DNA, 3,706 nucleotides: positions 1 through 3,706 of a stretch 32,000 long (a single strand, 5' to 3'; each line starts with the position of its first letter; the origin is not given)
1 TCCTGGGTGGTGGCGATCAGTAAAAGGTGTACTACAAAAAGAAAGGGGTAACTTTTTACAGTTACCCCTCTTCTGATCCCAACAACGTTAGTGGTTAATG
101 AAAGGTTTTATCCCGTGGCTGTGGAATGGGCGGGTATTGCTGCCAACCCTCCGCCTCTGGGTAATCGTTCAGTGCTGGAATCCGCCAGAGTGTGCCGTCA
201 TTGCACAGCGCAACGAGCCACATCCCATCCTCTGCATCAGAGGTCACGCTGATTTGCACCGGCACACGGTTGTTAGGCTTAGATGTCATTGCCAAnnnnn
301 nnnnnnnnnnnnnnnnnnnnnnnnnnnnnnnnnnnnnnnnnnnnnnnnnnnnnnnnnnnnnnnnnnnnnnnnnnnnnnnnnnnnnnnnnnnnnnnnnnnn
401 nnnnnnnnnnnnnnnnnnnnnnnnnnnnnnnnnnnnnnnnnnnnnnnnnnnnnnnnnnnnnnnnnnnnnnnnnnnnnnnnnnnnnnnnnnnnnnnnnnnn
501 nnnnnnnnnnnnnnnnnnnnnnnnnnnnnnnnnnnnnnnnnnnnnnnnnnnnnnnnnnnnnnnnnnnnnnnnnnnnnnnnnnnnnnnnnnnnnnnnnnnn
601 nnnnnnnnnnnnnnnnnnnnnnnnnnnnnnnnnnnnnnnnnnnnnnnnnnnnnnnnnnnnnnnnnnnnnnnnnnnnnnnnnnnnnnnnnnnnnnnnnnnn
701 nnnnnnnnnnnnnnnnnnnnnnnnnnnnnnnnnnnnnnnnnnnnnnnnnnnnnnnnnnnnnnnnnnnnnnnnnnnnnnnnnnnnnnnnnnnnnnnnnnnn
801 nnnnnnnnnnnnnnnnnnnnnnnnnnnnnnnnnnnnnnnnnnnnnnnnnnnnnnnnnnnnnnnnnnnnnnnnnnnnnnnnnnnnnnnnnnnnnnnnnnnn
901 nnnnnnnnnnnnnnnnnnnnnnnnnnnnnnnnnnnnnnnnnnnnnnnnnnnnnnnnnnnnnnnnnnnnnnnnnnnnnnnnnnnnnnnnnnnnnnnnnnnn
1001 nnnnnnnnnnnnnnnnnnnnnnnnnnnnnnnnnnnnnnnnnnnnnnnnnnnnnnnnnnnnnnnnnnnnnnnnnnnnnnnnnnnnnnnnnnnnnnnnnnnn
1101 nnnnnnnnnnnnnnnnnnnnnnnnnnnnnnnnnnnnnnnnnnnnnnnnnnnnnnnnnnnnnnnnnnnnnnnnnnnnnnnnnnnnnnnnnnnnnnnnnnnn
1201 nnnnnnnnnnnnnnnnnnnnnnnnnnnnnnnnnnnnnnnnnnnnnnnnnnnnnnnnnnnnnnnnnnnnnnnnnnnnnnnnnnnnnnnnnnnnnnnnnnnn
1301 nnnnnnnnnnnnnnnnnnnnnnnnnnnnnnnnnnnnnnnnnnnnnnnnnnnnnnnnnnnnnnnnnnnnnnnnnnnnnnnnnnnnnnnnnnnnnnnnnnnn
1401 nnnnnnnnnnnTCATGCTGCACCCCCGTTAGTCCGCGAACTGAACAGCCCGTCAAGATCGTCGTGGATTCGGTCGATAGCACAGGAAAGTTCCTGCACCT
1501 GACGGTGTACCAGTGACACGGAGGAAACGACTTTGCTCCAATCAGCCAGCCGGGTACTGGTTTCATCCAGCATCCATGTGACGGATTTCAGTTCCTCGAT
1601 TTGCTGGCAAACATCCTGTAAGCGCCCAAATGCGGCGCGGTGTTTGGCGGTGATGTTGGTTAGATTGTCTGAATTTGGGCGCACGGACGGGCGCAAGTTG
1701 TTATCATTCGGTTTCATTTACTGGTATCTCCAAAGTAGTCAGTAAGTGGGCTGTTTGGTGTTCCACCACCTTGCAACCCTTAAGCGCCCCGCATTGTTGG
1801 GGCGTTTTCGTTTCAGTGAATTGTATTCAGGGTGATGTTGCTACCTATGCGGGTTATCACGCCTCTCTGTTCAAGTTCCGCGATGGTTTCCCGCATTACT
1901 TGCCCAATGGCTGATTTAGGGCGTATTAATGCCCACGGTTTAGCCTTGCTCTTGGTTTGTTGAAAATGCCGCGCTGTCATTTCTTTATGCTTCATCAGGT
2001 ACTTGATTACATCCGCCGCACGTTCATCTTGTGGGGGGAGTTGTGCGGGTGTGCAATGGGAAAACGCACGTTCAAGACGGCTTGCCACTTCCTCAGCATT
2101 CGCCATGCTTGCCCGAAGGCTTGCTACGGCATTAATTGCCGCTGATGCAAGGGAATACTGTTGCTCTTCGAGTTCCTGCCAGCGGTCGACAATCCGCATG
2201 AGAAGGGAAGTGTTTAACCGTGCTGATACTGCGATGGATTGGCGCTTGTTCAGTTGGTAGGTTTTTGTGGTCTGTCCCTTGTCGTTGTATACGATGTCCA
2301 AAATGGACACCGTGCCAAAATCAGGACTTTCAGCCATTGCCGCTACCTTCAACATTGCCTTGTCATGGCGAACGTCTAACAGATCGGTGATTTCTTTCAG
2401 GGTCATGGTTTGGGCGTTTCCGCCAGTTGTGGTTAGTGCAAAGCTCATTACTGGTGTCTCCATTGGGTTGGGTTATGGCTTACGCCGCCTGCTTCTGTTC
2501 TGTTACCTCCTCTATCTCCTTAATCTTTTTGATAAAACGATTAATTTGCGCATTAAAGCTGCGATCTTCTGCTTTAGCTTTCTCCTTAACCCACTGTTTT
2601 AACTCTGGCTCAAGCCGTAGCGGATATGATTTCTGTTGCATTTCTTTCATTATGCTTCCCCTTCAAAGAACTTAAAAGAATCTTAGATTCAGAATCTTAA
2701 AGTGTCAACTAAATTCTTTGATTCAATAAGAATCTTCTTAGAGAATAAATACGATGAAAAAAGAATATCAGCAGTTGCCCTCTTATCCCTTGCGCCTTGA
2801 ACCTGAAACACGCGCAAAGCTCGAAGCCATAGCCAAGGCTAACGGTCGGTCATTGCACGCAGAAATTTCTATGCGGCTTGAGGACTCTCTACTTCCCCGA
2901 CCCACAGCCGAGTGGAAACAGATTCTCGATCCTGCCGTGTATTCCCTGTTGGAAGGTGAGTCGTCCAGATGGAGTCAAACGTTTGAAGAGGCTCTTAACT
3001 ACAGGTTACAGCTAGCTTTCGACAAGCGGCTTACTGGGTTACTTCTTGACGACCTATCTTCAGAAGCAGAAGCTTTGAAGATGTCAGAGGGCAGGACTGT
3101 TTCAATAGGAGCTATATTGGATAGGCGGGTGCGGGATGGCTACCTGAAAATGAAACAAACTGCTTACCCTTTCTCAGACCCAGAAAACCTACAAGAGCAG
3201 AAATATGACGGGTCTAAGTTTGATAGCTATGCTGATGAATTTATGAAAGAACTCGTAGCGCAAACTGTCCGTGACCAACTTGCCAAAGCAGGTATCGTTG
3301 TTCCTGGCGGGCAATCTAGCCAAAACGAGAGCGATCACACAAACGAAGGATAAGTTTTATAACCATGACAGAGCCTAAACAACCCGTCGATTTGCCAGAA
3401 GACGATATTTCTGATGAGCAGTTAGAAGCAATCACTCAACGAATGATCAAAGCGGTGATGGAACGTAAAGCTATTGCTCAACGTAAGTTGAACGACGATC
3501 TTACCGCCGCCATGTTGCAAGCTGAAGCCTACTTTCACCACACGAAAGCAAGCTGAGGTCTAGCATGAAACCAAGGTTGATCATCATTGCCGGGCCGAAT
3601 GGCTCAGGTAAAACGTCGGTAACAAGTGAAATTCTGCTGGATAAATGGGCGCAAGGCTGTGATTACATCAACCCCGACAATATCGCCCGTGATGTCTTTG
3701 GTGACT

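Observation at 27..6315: Four copies of a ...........-core site partition the island into cassettes beside a tyrosine recombinase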

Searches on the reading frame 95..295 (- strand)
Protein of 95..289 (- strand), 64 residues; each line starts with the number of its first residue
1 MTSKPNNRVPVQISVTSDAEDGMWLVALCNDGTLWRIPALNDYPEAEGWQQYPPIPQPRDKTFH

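Call 59: list_cluster_members(proteins=[window:95-289:-, window:95-295:-, window:1412-1717:-, window:1813-2463:-, window:2480-2650:-, window:2754-3353:+, window:3365-3556:+, window:4546-5451:+, window:5883-6248:+, window:279-1415:-])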
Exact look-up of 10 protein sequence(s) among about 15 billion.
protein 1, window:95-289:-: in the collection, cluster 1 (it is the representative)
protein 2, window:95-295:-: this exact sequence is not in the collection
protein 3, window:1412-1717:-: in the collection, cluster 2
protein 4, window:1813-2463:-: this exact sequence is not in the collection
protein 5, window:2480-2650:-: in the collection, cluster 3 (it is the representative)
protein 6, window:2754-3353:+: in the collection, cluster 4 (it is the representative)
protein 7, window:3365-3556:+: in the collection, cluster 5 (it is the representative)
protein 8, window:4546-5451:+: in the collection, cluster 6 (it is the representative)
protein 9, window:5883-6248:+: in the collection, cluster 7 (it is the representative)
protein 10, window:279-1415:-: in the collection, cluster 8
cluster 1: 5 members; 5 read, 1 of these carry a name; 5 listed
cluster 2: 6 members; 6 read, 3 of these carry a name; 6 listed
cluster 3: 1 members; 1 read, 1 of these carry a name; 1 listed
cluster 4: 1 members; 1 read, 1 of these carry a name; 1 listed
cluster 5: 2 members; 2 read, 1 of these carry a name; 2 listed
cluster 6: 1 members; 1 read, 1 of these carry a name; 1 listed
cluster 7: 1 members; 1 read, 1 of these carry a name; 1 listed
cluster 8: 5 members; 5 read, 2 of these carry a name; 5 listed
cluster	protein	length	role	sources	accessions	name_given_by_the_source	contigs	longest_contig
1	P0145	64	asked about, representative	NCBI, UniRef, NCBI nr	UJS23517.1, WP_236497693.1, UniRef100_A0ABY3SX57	hypothetical protein [Thiothrix winogradskyi] | DUF551 domain-containing protein n=1 Tax=Thiothrix winogradskyi TaxID=96472 ...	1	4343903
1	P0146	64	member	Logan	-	-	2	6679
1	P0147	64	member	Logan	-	-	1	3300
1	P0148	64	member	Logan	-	-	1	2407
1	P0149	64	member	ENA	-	-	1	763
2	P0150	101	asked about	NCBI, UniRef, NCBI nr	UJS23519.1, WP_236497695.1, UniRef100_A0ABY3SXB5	hypothetical protein [Thiothrix winogradskyi] | Uncharacterized protein n=1 Tax=Thiothrix winogradskyi TaxID=96472 RepID=A0ABY3SXB5_9GAMM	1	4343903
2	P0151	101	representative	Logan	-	-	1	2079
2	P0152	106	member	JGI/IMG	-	hypothetical protein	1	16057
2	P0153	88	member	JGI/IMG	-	hypothetical protein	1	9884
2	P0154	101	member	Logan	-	-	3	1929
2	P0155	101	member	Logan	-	-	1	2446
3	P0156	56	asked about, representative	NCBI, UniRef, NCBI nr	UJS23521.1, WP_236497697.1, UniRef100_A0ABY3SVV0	hypothetical protein [Thiothrix winogradskyi] | Arc-like DNA binding domain-containing protein n=1 Tax=Thiothrix winogradskyi TaxID=96472 ...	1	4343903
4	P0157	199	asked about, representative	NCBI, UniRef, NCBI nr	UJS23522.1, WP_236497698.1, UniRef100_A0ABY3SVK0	TraY domain-containing protein [Thiothrix winogradskyi] | Relaxosome protein TraY n=1 Tax=Thiothrix winogradskyi TaxID=96472 RepID=A0ABY3SVK0_9GAMM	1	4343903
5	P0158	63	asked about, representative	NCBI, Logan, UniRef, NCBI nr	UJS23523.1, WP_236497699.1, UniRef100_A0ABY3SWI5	hypothetical protein [Thiothrix winogradskyi] | Uncharacterized protein n=1 Tax=Thiothrix winogradskyi TaxID=96472 RepID=A0ABY3SWI5_9GAMM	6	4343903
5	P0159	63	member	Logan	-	-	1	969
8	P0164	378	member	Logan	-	-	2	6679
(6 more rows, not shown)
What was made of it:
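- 95..1717 (-): Three-gene recombinase module: 101-aa protein (1412-1717), 378-aa Xer-like tyrosine recombinase (279-1415) and 64-aa DUF551 protein (95-289). DUF551 is the source's own name for the 64-aa protein (call 59).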

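Call 60: find_encoding_contigs(protein=P0164, flank=10000, max_places=6)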
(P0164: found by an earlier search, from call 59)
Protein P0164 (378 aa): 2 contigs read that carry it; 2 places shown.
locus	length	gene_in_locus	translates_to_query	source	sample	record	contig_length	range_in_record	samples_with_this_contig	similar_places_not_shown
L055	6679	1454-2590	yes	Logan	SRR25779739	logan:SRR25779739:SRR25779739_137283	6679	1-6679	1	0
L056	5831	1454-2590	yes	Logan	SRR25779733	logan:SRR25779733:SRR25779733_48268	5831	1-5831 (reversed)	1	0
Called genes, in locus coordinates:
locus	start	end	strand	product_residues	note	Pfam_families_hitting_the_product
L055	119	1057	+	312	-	PF01051:Rep3_N, PF21205:Rep3_C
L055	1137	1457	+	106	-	-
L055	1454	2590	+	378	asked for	PF00589:Phage_integrase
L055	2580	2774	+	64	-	-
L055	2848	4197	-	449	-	PF03389:MobA_MobL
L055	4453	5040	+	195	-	-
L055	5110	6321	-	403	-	PF01580:FtsK_SpoIIIE (weak)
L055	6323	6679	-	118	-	?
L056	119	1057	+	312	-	PF01051:Rep3_N, PF21205:Rep3_C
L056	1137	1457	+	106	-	-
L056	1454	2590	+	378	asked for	PF00589:Phage_integrase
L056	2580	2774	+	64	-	-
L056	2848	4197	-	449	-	PF03389:MobA_MobL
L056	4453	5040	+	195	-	-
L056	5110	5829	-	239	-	?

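Call 63: search_protein_families(library=ncbifam, proteins=[window:95-289:-], max_evalue=0.001)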
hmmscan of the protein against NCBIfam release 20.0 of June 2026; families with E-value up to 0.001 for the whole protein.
window:95-289:- (64 aa): 0 families

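Call 78: search_dna_similar(query=L055:2848-4197:-, collection=plasmids, mode=protein, max_rows=15, max_evalue=1e-20)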
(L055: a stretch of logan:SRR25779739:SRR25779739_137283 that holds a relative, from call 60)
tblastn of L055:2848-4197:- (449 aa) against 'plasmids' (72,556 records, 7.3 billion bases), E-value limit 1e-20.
Records with a match: 1461; places in all: 1541; records where one place covers at least 80% of the query: 0.
Best place of each record, by identity: 60-80% 29; <60% 1432.
By first word of the organism name: Escherichia 566; Acinetobacter 360; Salmonella 126; Klebsiella 98; Neisseria 40; Shigella 37; Enterobacter 34; Citrobacter 32; Providencia 14; Aeromonas 11; and 48 more.
By predicted mobility (MOB-suite, as given by PLSDB): mobilizable 1224; conjugative 173; non-mobilizable 64.
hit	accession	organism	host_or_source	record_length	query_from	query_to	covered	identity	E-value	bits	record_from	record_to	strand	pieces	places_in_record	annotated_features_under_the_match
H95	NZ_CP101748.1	Comamonas sp. C11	mixed culture,wastewater treatment plant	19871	1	282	63%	54.4%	2e-83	287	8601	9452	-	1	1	MobA/MobL family protein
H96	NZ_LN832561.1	Paracoccus aminovorans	-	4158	1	253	56%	60.1%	2e-89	302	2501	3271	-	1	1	MobA/MobL family protein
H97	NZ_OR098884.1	Enterobacter kobei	-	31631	1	253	56%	60.1%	2e-84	290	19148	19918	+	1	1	MobA/MobL family protein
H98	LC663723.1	uncultured bacterium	-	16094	1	253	56%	60.1%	2e-84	290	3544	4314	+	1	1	MobA/MobL family protein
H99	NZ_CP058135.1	Klebsiella quasipneumoniae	culture,Wastewater influent sample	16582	1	253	56%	60.1%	2e-84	290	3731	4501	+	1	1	MobA/MobL family protein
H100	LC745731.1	Escherichia coli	-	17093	1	253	56%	60.1%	2e-84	290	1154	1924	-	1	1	mobA: MobA relaxase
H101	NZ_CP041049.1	Citrobacter sp. CF971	Homo sapiens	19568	1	253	56%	60.1%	2e-84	290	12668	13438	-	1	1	MobA/MobL family protein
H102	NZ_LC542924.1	Klebsiella pneumoniae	-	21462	1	253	56%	60.1%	2e-84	290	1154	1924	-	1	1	MobA/MobL family protein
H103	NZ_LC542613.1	Klebsiella quasipneumoniae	-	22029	1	253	56%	60.1%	2e-84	290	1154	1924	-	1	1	MobA/MobL family protein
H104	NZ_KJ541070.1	Escherichia coli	Homo sapiens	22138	1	253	56%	60.1%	2e-84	290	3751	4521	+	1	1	MobA/MobL family protein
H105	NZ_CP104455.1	Raoultella ornithinolytica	whole organism,wastewater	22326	1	253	56%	60.1%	2e-84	290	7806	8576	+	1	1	MobA/MobL family protein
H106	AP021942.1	Aeromonas veronii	-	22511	1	253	56%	60.1%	2e-84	290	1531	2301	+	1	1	hypothetical protein (x2)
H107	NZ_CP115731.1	Citrobacter braakii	-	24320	1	253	56%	60.1%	2e-84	290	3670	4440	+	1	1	MobA/MobL family protein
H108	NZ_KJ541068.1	Serratia marcescens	Homo sapiens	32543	1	253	56%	60.1%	2e-84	290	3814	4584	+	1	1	MobA/MobL family protein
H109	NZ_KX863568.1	Citrobacter freundii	environmental; wetland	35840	1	253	56%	60.1%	2e-84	290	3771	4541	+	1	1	MobA/MobL family protein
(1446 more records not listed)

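Call 83: search_protein_families(library=pfam, proteins=[L055:4453-5040:+, L055:5110-6321:-], max_evalue=0.01)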
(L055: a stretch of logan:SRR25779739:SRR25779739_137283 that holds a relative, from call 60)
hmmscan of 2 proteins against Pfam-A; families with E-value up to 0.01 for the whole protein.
L055:4453-5040:+ (195 aa): 1 family
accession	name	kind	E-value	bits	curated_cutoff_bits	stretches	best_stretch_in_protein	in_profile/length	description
PF06412.16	TraD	-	8.3e-05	22.8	22.3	1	85-152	2-60/62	Conjugal transfer protein TraD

L055:5110-6321:- (403 aa): 2 families
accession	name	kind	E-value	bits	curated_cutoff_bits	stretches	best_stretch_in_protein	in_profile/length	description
PF01580.24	FtsK_SpoIIIE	-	7.1e-08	32.6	24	1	173-371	16-202/221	FtsK/SpoIIIE family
PF10412.15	TrwB_AAD_bind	-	0.0046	16.3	20.5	1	192-239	12-57/387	Type IV secretion-system coupling protein DNA-binding domain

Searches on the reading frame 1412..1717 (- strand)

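Call 6: search_protein_families(library=pfam, proteins=[window:1412-1717:-], max_evalue=0.01)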
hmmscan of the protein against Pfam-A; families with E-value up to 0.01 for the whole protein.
window:1412-1717:- (101 aa): 1 family
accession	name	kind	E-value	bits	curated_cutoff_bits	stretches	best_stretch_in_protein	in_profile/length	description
PF10046.14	BLOC1_2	-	0.002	18.9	33.4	0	12-58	46-92/96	Biogenesis of lysosome-related organelles complex-1 subunit 2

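Call 63: search_protein_families(library=ncbifam, proteins=[window:1412-1717:-], max_evalue=0.001)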
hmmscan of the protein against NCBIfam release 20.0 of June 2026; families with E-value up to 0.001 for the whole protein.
window:1412-1717:- (101 aa): 0 families

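Call 83: search_protein_families(library=pfam, proteins=[L055:4453-5040:+, L055:5110-6321:-], max_evalue=0.01)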
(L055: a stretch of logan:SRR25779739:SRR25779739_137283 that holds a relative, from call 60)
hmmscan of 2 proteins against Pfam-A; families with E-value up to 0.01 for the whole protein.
L055:4453-5040:+ (195 aa): 1 family
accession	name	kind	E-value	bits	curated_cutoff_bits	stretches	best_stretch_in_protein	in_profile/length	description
PF06412.16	TraD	-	8.3e-05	22.8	22.3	1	85-152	2-60/62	Conjugal transfer protein TraD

L055:5110-6321:- (403 aa): 2 families
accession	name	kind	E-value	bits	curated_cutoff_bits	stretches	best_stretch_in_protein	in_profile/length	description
PF01580.24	FtsK_SpoIIIE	-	7.1e-08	32.6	24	1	173-371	16-202/221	FtsK/SpoIIIE family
PF10412.15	TrwB_AAD_bind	-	0.0046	16.3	20.5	1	192-239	12-57/387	Type IV secretion-system coupling protein DNA-binding domain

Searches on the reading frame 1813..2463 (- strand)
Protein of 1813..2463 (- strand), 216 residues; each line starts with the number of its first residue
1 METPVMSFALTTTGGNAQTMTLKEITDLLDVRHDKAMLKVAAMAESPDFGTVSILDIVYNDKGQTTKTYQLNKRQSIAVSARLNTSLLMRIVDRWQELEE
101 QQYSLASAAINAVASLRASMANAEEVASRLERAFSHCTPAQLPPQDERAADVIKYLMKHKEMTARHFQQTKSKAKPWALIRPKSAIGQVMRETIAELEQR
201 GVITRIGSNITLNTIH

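Call 6: search_protein_families(library=pfam, proteins=[window:1813-2463:-], max_evalue=0.01)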
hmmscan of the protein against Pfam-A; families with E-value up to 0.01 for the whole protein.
window:1813-2463:- (216 aa): 1 family
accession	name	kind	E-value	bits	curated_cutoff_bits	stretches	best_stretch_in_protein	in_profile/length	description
PF09669.15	Phage_pRha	-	0.00045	21.2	29.9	1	23-100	4-91/91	Phage regulatory protein Rha (Phage_pRha)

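Call 63: search_protein_families(library=ncbifam, proteins=[window:1813-2463:-], max_evalue=0.001)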
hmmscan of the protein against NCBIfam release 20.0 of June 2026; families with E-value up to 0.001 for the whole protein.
window:1813-2463:- (216 aa): 0 families

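Call 83: search_protein_families(library=pfam, proteins=[L055:4453-5040:+, L055:5110-6321:-], max_evalue=0.01)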
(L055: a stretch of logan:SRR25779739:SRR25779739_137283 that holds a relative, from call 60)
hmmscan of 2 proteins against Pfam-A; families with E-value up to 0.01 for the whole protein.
L055:4453-5040:+ (195 aa): 1 family
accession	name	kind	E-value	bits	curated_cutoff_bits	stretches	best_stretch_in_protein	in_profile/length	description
PF06412.16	TraD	-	8.3e-05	22.8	22.3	1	85-152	2-60/62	Conjugal transfer protein TraD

L055:5110-6321:- (403 aa): 2 families
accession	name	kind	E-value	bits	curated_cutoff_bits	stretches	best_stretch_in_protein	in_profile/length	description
PF01580.24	FtsK_SpoIIIE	-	7.1e-08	32.6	24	1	173-371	16-202/221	FtsK/SpoIIIE family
PF10412.15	TrwB_AAD_bind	-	0.0046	16.3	20.5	1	192-239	12-57/387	Type IV secretion-system coupling protein DNA-binding domain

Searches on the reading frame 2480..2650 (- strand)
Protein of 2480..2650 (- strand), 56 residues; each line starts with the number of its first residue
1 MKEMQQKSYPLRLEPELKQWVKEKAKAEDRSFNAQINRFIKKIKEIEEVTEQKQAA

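Call 6: search_protein_families(library=pfam, proteins=[window:2480-2650:-], max_evalue=0.01)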
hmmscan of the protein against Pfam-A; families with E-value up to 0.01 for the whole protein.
window:2480-2650:- (56 aa): 0 families

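Call 83: search_protein_families(library=pfam, proteins=[L055:4453-5040:+, L055:5110-6321:-], max_evalue=0.01)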
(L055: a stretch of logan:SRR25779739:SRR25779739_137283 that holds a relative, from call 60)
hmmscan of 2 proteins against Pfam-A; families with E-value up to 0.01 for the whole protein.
L055:4453-5040:+ (195 aa): 1 family
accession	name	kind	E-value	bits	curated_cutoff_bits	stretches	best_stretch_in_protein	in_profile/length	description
PF06412.16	TraD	-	8.3e-05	22.8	22.3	1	85-152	2-60/62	Conjugal transfer protein TraD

L055:5110-6321:- (403 aa): 2 families
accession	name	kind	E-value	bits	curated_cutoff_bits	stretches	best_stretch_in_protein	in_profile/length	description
PF01580.24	FtsK_SpoIIIE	-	7.1e-08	32.6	24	1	173-371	16-202/221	FtsK/SpoIIIE family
PF10412.15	TrwB_AAD_bind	-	0.0046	16.3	20.5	1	192-239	12-57/387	Type IV secretion-system coupling protein DNA-binding domain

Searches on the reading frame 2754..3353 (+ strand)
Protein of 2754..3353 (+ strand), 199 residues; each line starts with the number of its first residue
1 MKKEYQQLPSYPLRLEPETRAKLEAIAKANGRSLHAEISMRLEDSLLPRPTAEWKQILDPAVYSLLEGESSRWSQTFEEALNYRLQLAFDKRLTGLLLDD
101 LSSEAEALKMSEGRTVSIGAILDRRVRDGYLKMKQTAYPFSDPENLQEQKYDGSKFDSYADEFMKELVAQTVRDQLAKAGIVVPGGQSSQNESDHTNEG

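Call 6: search_protein_families(library=pfam, proteins=[window:2754-3353:+], max_evalue=0.01)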
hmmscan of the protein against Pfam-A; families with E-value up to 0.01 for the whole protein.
window:2754-3353:+ (199 aa): 3 families
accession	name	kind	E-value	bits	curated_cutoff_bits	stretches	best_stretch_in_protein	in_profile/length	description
PF05509.17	TraY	-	1.4e-07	31.9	21.3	1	13-47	3-37/49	TraY domain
PF03869.20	Arc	-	1.2e-06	28.7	20.4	1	9-47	5-43/50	Arc-like DNA binding domain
PF22513.2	FitA-like_RHH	-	0.0025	18.2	27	1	15-45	8-38/39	Antitoxin FitA-like, ribbon-helix-helix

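Call 83: search_protein_families(library=pfam, proteins=[L055:4453-5040:+, L055:5110-6321:-], max_evalue=0.01)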
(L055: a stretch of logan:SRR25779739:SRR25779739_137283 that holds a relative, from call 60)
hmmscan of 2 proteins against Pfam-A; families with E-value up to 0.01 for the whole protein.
L055:4453-5040:+ (195 aa): 1 family
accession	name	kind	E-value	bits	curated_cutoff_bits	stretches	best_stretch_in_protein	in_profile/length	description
PF06412.16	TraD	-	8.3e-05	22.8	22.3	1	85-152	2-60/62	Conjugal transfer protein TraD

L055:5110-6321:- (403 aa): 2 families
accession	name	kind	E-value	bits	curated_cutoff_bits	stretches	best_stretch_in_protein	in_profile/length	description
PF01580.24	FtsK_SpoIIIE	-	7.1e-08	32.6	24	1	173-371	16-202/221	FtsK/SpoIIIE family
PF10412.15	TrwB_AAD_bind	-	0.0046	16.3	20.5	1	192-239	12-57/387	Type IV secretion-system coupling protein DNA-binding domain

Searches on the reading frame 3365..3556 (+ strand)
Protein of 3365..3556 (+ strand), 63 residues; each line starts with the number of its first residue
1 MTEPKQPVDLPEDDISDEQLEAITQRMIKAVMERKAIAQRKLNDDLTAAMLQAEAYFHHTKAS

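Call 6: search_protein_families(library=pfam, proteins=[window:3365-3556:+], max_evalue=0.01)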
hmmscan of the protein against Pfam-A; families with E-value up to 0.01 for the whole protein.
window:3365-3556:+ (63 aa): 0 families

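Call 65: find_encoding_contigs(protein=window:3365-3556:+, flank=10000, max_places=10)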
Protein window:3365-3556:+ (63 aa): 6 contigs read that carry it; 3 places shown.
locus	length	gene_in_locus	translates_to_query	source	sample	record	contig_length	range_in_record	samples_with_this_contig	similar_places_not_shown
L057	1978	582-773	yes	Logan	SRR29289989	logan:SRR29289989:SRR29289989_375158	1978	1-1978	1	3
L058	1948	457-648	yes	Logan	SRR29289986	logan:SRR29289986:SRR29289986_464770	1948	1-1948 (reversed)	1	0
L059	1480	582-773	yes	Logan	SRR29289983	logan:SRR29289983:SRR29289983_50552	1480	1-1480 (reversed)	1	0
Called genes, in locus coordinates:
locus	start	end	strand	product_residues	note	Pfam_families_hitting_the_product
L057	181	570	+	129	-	-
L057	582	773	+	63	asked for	-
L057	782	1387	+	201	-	PF06414:Zeta_toxin, PF13671:AAA_33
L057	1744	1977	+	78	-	?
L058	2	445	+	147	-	?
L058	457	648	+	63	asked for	-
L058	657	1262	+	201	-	PF06414:Zeta_toxin, PF13671:AAA_33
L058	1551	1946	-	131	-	?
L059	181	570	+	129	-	-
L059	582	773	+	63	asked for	-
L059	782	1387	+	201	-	PF06414:Zeta_toxin, PF13671:AAA_33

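Call 83: search_protein_families(library=pfam, proteins=[L055:4453-5040:+, L055:5110-6321:-, L057:181-570:+], max_evalue=0.01)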
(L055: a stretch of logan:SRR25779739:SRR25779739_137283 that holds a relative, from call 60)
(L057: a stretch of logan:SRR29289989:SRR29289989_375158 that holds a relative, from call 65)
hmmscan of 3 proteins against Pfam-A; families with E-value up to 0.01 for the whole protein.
L055:4453-5040:+ (195 aa): 1 family
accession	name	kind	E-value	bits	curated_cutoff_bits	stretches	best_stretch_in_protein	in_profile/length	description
PF06412.16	TraD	-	8.3e-05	22.8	22.3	1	85-152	2-60/62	Conjugal transfer protein TraD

L055:5110-6321:- (403 aa): 2 families
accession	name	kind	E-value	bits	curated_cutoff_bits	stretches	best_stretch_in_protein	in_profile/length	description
PF01580.24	FtsK_SpoIIIE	-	7.1e-08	32.6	24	1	173-371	16-202/221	FtsK/SpoIIIE family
PF10412.15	TrwB_AAD_bind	-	0.0046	16.3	20.5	1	192-239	12-57/387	Type IV secretion-system coupling protein DNA-binding domain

L057:181-570:+ (129 aa): 0 families
